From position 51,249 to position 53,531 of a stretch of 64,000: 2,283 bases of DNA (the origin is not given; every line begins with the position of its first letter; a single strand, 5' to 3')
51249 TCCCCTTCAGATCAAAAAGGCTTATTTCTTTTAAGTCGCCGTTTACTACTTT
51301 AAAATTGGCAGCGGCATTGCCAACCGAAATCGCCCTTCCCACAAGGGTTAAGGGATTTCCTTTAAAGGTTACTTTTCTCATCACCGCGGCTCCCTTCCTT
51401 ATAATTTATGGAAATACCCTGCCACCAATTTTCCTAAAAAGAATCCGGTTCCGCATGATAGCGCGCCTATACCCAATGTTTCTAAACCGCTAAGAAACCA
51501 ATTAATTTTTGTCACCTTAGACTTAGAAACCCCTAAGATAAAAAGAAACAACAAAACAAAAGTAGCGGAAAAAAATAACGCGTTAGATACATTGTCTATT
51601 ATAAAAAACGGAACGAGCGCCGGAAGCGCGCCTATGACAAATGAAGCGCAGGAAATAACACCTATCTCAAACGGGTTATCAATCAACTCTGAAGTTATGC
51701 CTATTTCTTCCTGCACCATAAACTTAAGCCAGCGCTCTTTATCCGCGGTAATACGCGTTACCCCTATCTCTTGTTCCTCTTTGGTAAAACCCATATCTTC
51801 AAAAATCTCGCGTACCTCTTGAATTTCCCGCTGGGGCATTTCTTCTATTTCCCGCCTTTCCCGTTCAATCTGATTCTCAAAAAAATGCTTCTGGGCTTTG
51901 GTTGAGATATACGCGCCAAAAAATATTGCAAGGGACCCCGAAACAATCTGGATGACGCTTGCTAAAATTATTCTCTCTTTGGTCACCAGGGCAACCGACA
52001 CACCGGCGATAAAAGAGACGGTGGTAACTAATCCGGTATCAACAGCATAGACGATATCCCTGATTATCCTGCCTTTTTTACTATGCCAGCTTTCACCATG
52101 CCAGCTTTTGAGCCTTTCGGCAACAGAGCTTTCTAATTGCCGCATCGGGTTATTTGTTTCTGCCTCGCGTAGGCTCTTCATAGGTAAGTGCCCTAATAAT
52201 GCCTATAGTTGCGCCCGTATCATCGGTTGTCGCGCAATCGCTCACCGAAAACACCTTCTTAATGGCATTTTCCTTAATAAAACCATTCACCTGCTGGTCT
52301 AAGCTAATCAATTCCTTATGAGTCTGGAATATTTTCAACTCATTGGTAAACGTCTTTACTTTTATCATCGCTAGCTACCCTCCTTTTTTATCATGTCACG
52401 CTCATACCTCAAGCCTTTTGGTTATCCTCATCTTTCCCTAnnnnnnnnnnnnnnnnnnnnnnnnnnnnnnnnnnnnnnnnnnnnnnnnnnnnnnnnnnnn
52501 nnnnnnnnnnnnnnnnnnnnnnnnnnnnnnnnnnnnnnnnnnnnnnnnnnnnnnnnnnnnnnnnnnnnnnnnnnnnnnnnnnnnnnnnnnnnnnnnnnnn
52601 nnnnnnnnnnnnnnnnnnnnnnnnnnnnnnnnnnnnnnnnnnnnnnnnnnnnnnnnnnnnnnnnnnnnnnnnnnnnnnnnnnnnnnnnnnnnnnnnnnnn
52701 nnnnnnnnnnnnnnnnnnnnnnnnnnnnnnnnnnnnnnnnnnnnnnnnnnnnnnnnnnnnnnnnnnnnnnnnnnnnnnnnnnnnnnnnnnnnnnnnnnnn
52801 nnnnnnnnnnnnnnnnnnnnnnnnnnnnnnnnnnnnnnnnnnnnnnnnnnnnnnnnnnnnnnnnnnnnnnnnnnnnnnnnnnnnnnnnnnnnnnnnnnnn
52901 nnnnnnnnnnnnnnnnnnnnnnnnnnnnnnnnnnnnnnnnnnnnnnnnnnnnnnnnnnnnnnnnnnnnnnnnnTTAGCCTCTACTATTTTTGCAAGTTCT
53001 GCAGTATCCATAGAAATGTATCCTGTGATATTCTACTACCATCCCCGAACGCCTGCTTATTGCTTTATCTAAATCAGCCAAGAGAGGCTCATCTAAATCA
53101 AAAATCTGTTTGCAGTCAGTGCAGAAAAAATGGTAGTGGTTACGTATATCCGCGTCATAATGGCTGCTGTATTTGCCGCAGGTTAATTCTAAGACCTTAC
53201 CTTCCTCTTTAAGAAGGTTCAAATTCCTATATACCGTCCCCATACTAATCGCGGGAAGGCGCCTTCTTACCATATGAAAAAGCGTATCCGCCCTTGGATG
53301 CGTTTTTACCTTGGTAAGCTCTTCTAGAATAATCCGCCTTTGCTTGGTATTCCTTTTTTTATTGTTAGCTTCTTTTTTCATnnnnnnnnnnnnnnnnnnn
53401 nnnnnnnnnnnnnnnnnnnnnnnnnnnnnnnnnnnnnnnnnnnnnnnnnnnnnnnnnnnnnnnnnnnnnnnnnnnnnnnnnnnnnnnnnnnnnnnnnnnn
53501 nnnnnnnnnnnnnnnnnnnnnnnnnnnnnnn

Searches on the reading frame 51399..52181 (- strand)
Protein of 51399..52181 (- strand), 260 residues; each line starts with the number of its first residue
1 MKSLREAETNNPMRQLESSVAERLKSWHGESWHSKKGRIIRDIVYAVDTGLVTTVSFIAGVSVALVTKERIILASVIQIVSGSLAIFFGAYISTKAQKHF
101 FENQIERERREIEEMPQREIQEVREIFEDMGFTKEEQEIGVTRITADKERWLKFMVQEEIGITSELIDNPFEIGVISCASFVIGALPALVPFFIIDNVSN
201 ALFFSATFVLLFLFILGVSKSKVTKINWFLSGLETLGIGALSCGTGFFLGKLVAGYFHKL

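Call 3: search_protein_families(library=pfam, proteins=[window:51399-52181:-], max_evalue=0.01)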
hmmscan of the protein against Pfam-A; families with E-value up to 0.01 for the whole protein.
window:51399-52181:- (260 aa): 1 family
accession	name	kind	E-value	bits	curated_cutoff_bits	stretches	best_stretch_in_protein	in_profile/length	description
PF01988.24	VIT1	-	4.6e-53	180.6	28.1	1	40-251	1-214/214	VIT family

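Call 56: search_protein_families(library=ncbifam, proteins=[window:51399-52181:-], max_evalue=0.001)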
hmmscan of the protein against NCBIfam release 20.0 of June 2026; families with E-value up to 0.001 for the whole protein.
window:51399-52181:- (260 aa): 1 family
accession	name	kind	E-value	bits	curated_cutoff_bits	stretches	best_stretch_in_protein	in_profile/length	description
TIGR00267.1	TIGR00267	hypoth_equivalog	3.7e-06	26.7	156.95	1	162-241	80-158/171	TIGR00267 family protein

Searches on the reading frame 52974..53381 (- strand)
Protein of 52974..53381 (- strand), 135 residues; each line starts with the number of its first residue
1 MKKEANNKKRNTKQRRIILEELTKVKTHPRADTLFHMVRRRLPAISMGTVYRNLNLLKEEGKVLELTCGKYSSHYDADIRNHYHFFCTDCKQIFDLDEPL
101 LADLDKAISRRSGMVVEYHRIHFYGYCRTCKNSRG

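Call 3: search_protein_families(library=pfam, proteins=[window:52974-53381:-], max_evalue=0.01)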
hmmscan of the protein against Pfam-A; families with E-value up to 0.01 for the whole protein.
window:52974-53381:- (135 aa): 1 family
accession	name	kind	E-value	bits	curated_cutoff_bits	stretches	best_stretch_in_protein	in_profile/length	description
PF01475.25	FUR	-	3.6e-26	92.1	23.1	1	9-124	4-121/121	Ferric uptake regulator family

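Call 56: search_protein_families(library=ncbifam, proteins=[window:52974-53381:-], max_evalue=0.001)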
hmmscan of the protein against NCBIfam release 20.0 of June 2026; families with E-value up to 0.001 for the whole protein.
window:52974-53381:- (135 aa): 10 families
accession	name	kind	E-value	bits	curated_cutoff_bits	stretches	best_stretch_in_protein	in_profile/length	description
NF047406.1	TransRegPerRTherm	equivalog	1.9e-29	102.5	200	1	9-132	4-127/130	manganese-dependent transcriptional regulator PerR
NF052545.1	TransRegPerRClab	equivalog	1.1e-28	99.9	180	1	8-132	12-136/138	transcriptional regulator PerR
NF051892.1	TransRegFurBacil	equivalog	8.9e-20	71.3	220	1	10-133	18-146/149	ferric iron uptake transcriptional regulator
NF051891.1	TransRegFurHelico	equivalog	7.5e-14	51.9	200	1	6-132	20-147/148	ferric iron uptake transcriptional regulator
NF045677.1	FeRespRegIrr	equivalog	3.6e-12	46.5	170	1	8-99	8-100/127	Fur family transcriptional regulator Irr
NF047462.1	FUR_perox_PerRA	exception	8.5e-12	45.7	200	1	9-97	17-105/142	peroxide-responsive transcriptional repressor PerRA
NF045678.1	TransRegIrrA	equivalog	1.3e-10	41.3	150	1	10-99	19-109/138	iron response transcriptional regulator IrrA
NF047461.1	FUR_perox_PerRB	exception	3e-10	40.2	250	1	12-102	29-120/143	peroxide-responsive transcriptional repressor PerRB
NF006999.0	PRK09462.1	equivalog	1.8e-09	37.3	146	1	12-129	16-135/148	ferric iron uptake transcriptional regulator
NF008646.0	PRK11639.1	equivalog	1.5e-08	34.6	167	1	8-132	21-148/171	zinc uptake transcriptional repressor Zur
